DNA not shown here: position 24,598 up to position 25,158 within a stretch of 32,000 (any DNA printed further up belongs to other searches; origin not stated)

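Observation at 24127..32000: Two ~0.85-kb direct repeats ~7 kb apart share a leader and a small gene but carry different nuclease cassettes (PIN versus GIY-YIG)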

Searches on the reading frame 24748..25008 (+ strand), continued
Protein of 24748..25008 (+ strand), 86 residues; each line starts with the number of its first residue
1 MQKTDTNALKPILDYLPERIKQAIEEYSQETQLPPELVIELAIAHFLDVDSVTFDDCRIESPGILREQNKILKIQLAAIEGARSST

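Call 53: find_encoding_contigs(protein=P0257, flank=4000, max_places=3)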
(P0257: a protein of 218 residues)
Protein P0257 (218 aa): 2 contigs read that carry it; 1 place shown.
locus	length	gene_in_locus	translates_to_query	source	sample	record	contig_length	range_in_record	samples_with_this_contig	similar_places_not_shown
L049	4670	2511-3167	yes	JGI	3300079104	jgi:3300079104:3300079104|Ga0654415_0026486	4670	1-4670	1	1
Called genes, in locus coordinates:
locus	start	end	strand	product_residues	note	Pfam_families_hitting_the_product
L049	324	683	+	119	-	-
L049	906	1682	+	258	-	PF01656:CbiA (weak)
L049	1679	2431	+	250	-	PF20538:DUF6753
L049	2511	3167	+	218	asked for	-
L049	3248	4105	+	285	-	PF00535:Glycos_transf_2, PF10111:Glyco_tranf_2_2 (weak)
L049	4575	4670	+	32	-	?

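Call 54: list_cluster_members(proteins=[P0257, P0286, P0287, P0291, P0301, P0255, P0334, P0235, P0252, P0241])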
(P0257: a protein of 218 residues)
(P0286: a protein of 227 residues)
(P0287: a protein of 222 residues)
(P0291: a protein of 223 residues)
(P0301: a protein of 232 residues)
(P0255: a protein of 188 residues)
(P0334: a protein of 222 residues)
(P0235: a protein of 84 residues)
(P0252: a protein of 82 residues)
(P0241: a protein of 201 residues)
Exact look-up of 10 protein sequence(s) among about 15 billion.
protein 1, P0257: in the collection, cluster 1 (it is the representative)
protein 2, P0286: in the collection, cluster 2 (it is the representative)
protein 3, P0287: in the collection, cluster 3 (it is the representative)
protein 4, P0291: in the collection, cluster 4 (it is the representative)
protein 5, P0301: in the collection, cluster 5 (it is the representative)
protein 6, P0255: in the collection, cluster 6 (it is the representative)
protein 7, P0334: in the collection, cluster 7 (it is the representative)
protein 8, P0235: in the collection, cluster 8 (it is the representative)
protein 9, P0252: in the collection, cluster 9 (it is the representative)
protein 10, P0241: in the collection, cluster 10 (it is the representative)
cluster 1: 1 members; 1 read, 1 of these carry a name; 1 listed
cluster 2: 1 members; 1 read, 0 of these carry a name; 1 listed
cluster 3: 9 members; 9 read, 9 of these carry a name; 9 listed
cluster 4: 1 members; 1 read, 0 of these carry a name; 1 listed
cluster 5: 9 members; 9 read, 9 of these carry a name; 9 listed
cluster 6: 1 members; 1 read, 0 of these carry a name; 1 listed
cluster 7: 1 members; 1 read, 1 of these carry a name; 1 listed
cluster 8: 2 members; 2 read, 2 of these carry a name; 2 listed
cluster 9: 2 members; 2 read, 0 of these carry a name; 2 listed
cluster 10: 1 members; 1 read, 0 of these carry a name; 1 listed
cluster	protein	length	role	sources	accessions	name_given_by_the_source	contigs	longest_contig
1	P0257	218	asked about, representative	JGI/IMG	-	hypothetical protein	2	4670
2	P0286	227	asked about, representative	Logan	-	-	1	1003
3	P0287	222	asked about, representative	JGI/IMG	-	hypothetical protein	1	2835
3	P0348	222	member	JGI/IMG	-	hypothetical protein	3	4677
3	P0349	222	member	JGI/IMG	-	hypothetical protein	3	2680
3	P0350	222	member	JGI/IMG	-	hypothetical protein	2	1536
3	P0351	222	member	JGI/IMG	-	hypothetical protein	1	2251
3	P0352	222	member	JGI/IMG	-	hypothetical protein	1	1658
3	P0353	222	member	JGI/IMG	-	hypothetical protein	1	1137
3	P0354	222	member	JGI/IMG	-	hypothetical protein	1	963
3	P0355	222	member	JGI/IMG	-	hypothetical protein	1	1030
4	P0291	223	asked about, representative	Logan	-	-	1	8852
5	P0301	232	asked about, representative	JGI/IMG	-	hypothetical protein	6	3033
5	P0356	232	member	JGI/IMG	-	hypothetical protein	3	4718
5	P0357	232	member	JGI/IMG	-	hypothetical protein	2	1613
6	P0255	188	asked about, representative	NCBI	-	-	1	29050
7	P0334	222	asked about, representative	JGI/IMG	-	hypothetical protein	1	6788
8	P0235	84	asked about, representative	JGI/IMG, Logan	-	hypothetical protein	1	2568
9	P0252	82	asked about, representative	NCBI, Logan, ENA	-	-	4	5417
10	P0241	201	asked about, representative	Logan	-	-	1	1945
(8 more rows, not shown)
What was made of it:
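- Each is seen on several independent contigs (call 54).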

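Call 56: predict_structure(alignment_id=A5)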
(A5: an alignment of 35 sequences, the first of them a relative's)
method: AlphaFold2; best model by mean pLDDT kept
length: 134 residues; sequences in the alignment: 35
mean_pLDDT: 63.1   pTM: 0.57
mean pLDDT of the five models: 63.1, 60.6, 54.4, 53.8, 50.3
residues with pLDDT >= 90: 0; 70-90: 57; 50-70: 49; < 50: 28
segments of 3 or more residues with pLDDT < 50: 1-6, 56-64, 107-113, 129-134
pLDDT, mean of each block of 10 residues (from residue 1): 48 72 76 76 72 52 59 72 72 73 55 53 54 29
secondary structure, 60 per line:
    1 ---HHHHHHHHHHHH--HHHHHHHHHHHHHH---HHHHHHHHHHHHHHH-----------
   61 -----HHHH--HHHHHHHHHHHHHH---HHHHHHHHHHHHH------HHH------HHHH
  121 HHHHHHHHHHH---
elements in order: H4-15 H18-31 H35-49 H66-69 H72-85 H89-101 H117-131

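Call 59: fold_search(model_id=the predicted structure, library=pdb)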
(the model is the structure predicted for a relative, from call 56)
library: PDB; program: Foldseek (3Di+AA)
matches with E <= 10: 161; with E <= 0.001: 0
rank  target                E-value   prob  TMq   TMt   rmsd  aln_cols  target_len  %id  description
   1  3gxk_C                4.4e-01  0.16  0.22  0.19  13.6       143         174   15  The crystal structure of g-type lysozyme from Atlantic cod (Gadus morhua L.) in complex with NAG oligomers sheds new l (released 2009-10-20)
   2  1s9q_B                9.0e-01  0.12  0.22  0.16  11.9       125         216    9  crystal structure of the ligand-binding domain of the estrogen-related receptor gamma in complex with 4-hydroxytamoxif (released 2004-06-08)
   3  3gxk_B                9.5e-01  0.14  0.25  0.20  13.8       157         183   13  The crystal structure of g-type lysozyme from Atlantic cod (Gadus morhua L.) in complex with NAG oligomers sheds new l (released 2009-10-20)
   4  3gxk_D                1.1e+00  0.13  0.25  0.20  13.8       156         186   13  The crystal structure of g-type lysozyme from Atlantic cod (Gadus morhua L.) in complex with NAG oligomers sheds new l (released 2009-10-20)
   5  1s9p_C                1.2e+00  0.12  0.23  0.16  11.9       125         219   12  crystal structure of the ligand-binding domain of the estrogen-related receptor gamma in complex with diethylstilbestr (released 2004-06-08)
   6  3gxk_A                1.2e+00  0.09  0.21  0.17  14.2       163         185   12  The crystal structure of g-type lysozyme from Atlantic cod (Gadus morhua L.) in complex with NAG oligomers sheds new l (released 2009-10-20)
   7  3mgw                  1.4e+00  0.12  0.25  0.20  14.4       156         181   13  Thermodynamics and structure of a salmon cold-active goose-type lysozyme (released 2010-05-05)
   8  8xej_X                1.6e+00  0.07  0.17  0.08  12.6       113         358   20  Cryo-EM structure of human XKR8-basigin complex in lipid nanodisc (released 2024-02-28)
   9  9h3f_A                1.7e+00  0.11  0.26  0.19  16.6       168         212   14  Cryo-EM structure of YhaM (released 2025-08-06)
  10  2gpv_D                1.8e+00  0.09  0.22  0.16  11.7       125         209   14  Estrogen Related Receptor-gamma ligand binding domain complexed with 4-hydroxy-tamoxifen and a SMRT peptide (released 2006-09-26)
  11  2gp7_A                1.8e+00  0.08  0.24  0.17  12.7       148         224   11  Estrogen Related Receptor-gamma ligand binding domain (released 2006-09-26)
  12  1s9p_D                2.1e+00  0.09  0.27  0.18  11.3       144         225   11  crystal structure of the ligand-binding domain of the estrogen-related receptor gamma in complex with diethylstilbestr (released 2004-06-08)
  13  5q0q_A                2.2e+00  0.06  0.23  0.16  15.9       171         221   10  Ligand binding to FARNESOID-X-RECEPTOR (released 2017-07-05)
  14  5aa4_C                2.2e+00  0.06  0.21  0.09  14.4       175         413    8  Crystal structure of MltF from Pseudomonas aeruginosa in complex with cell-wall tetrapeptide (released 2016-10-12)
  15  5gpe_A                2.4e+00  0.08  0.18  0.19  15.3       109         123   11  Crystal structure of the transcription regulator PbrR691 from Ralstonia metallidurans CH34 in complex with Lead(II) (released 2016-12-28)
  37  1u9p                  3.7e+00  0.60  0.46  0.62   3.5        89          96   11  Permuted single-chain Arc (released 2005-02-15)
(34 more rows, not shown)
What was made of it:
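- On Ribbon-helix-helix (Arc/CopG/MetJ) fold (for the small protein): The highest target-normalised TM-score among the 50 listed Foldseek matches is single-chain Arc, but with E=3.7 (call 59).
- Closest known: Arc/CopG/MetJ ribbon-helix-helix DNA-binding proteins, including single-chain tandem forms. Same: Among the 50 listed Foldseek matches, the highest target-normalised TM-score for the two-repeat model belongs to 'permuted single-chain Arc' (1u9p: TM 0.62 normalised by target, rmsd 3.5 A over 89 columns) (call 59).
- Tried and rejected: Foldseek against the PDB found nothing at E<=0.001 (call 59).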

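Call 70: search_dna_similar(query=window:24748-25008:+, collection=plasmids, mode=protein, max_evalue=0.001, max_rows=15)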
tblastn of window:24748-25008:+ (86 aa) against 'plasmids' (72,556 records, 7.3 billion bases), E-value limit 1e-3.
Records with a match: 3; places in all: 3; records where one place covers at least 80% of the query: 0.
Best place of each record, by identity: <60% 3.
By first word of the organism name: Leptolyngbya 3.
By predicted mobility (MOB-suite, as given by PLSDB): non-mobilizable 2; mobilizable 1.
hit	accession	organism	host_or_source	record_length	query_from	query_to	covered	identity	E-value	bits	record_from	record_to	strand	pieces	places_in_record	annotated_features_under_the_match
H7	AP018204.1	Leptolyngbya boryana NIES-2135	-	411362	12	78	78%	52.2%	5e-12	66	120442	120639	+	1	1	excinuclease ABC subunit C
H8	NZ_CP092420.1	Leptolyngbya boryana IU 594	-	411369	12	78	78%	52.2%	5e-12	66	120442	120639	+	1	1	GIY-YIG nuclease family protein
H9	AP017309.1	Leptolyngbya sp. NIES-3755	-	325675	1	60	70%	38.3%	3e-5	47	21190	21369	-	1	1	hypothetical protein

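Call 72: get_annotated_region(hit=H9, flank=4000)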
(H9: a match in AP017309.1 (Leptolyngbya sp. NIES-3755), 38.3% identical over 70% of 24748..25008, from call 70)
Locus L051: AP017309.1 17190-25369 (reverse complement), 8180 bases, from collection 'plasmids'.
description: Leptolyngbya sp. NIES-3755 plasmid plasmid1 DNA, complete genome
organism: Leptolyngbya sp. NIES-3755 (NCBI taxid 1752064)
taxonomy: Bacteria; Cyanobacteriota; Cyanophyceae; Leptolyngbyales; Leptolyngbyaceae; Leptolyngbya; Leptolyngbya sp. NIES-3755
host: -; source: -; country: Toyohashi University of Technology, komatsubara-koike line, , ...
typing (MOB-suite, as given by PLSDB): mobilizable; relaxase MOBP
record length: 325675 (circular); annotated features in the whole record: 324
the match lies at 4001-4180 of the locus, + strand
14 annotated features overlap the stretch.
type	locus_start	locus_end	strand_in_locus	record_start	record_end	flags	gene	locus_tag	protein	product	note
CDS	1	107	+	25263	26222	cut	-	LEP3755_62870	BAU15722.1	integrase domain protein SAM domain protein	-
CDS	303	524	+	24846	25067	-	-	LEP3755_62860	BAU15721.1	hypothetical protein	-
CDS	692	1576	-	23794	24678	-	-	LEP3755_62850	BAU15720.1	transcriptional regulator, LysR family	-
CDS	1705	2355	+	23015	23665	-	-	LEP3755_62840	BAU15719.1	ThiJ/PfpI protein domain protein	-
CDS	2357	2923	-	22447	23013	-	-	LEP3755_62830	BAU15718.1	transposase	-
CDS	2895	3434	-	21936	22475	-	-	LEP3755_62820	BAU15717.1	transposase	-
CDS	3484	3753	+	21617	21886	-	-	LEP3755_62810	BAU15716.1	hypothetical protein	-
CDS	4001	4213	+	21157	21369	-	-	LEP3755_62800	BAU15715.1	hypothetical protein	-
CDS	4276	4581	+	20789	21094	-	-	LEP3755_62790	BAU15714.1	transposase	-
CDS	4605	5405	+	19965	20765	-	-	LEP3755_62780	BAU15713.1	integrase, catalytic region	-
CDS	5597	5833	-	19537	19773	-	-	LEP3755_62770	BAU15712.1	hypothetical protein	-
CDS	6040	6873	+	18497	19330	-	-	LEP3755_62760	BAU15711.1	hypothetical protein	-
CDS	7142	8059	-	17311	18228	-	-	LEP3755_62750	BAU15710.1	hypothetical protein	-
CDS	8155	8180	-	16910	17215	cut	-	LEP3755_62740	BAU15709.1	ATPase/kinase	-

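Call 74: find_related_loci(query=window:24748-25008:+, collection=metagenome_contigs, flank=3000)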
Query window:24748-25008:+ (86 aa) in metagenome_contigs; peptide patterns used: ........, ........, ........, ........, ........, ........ (x = any residue, [..] = any of these).
408 stretches matched a pattern; 2 encode a relative of the query (tblastn E <= 1e-3); 2 distinct loci.
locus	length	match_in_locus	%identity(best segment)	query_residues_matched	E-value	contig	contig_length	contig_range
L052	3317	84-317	85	1-78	6e-41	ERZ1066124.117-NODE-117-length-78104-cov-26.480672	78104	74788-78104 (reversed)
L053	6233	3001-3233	89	1-78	3e-31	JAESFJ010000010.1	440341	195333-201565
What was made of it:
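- Tried and rejected: The small-protein scan of metagenomes added only 2 uninformative loci (call 74).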

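Call 75: find_encoding_contigs(protein=P0007, flank=3000, max_places=2)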
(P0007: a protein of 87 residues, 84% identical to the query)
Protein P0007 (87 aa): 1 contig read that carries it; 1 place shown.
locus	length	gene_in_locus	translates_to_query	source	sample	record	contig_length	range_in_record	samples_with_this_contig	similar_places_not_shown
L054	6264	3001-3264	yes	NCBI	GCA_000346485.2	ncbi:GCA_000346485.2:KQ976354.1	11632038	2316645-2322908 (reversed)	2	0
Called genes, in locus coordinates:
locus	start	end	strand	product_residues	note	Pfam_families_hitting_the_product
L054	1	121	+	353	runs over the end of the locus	PF03193:RsgA_GTPase, PF02421:FeoB_N (faint), PF00005:ABC_tran (faint), PF01926:MMR_HSR1 (weak)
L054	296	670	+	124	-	PF09685:MamF_MmsF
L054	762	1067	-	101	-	PF03992:ABM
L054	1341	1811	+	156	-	-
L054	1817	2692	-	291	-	PF04072:LCM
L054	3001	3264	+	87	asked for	-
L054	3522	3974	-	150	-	PF00072:Response_reg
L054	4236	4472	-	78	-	PF00043:GST_C (weak)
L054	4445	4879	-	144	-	PF02798:GST_N, PF13417:GST_N_3, PF13409:GST_N_2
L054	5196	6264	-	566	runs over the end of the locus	PF00515:TPR_1 (faint), PF07719:TPR_2 (faint), PF13181:TPR_8 (faint), PF13432:TPR_16 (faint), PF24575:TPR_Slam (faint), PF13414:TPR_11 (faint), PF14559:TPR_19 (faint), PF13424:TPR_12 (weak)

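Call 76: find_encoding_contigs(protein=P0028, flank=3000, max_places=2)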
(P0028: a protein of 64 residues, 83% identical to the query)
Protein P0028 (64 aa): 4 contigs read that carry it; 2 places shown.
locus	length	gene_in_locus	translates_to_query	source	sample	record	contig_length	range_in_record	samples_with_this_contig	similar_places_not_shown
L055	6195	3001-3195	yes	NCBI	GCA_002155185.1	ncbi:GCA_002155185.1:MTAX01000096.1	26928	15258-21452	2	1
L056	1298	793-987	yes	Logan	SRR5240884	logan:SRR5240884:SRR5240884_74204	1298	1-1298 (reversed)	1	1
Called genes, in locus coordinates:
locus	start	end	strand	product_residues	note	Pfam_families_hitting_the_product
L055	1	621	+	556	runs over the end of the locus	PF18328:PfaD_N, PF03060:NMO, PF21607:FabD_helical_ins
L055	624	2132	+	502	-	PF00550:PP-binding, PF01073:3Beta_HSD, PF01370:Epimerase, PF02719:Polysacc_synt_2 (weak), PF07993:NAD_binding_4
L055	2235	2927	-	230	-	PF00302:CAT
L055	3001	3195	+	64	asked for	-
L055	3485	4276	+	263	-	-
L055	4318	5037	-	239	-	PF22624:AASDHPPT_N, PF01648:ACPS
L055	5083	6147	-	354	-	PF12697:Abhydrolase_6, PF00561:Abhydrolase_1 (faint)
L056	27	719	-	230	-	PF00302:CAT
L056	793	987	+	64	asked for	-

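Call 77: find_encoding_contigs(protein=P0006, flank=3000, max_places=2)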
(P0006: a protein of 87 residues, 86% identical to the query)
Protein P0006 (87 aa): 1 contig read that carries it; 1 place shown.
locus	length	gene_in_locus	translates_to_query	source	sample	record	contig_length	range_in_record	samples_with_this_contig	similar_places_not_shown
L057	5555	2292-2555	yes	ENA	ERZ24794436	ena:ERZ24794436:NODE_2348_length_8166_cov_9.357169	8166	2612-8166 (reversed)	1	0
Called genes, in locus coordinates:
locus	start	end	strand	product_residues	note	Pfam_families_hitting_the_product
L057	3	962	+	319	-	?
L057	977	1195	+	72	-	PF11211:DUF2997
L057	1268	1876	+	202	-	PF13353:Fer4_12, PF04055:Radical_SAM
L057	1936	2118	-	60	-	-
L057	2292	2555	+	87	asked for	-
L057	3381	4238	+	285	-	-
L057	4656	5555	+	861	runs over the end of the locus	PF01590:GAF, PF13492:GAF_3 (faint), PF13185:GAF_2 (weak), PF01590:GAF, PF00989:PAS (faint), PF13188:PAS_8 (weak), PF13426:PAS_9 (weak), PF00211:Guanylate_cyc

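Call 80: search_protein_families(library=pfam, proteins=[P0235, P0245, P0252, P0258, P0262, P0277, P0289, P0310, P0241, P0244], max_evalue=1)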
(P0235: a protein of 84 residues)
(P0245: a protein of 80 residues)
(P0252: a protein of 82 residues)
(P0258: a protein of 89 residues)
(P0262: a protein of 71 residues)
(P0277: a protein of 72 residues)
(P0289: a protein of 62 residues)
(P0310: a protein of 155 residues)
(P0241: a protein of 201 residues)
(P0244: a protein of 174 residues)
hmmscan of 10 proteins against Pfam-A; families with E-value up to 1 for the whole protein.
P0235 (84 aa): 0 families

P0245 (80 aa): 0 families

P0252 (82 aa): 0 families

P0258 (89 aa): 1 family
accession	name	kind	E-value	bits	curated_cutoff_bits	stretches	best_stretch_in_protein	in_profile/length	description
PF10482.14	CtIP_N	-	0.13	12.7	27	1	62-82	46-66/120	Tumour-suppressor protein CtIP N-terminal domain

P0262 (71 aa): 1 family
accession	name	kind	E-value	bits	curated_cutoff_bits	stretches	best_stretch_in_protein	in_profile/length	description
PF10929.13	DUF2811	-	0.14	12.9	26.6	1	17-55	2-41/57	Protein of unknown function (DUF2811)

P0277 (72 aa): 1 family
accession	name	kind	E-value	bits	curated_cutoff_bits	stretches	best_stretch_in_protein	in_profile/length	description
PF00406.28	ADK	-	0.09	13.3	26.8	1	7-59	73-127/151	Adenylate kinase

P0289 (62 aa): 1 family
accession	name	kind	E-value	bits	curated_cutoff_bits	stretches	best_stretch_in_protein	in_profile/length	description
PF24935.1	Ig_NUP210_6th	-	0.15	12.4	27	1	27-62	3-38/86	NUP210-like, Ig-like domain 6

P0310 (155 aa): 1 family
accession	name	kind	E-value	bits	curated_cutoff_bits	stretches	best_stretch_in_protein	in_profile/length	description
PF25218.1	TseH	-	0.18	12.1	27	1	17-59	45-89/167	Type VI secretion system effector TseH-like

P0241 (201 aa): 0 families

P0244 (174 aa): 1 family
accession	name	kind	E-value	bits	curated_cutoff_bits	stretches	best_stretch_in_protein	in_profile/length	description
PF01424.28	R3H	-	0.077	13.5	26.8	1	141-163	3-25/60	R3H domain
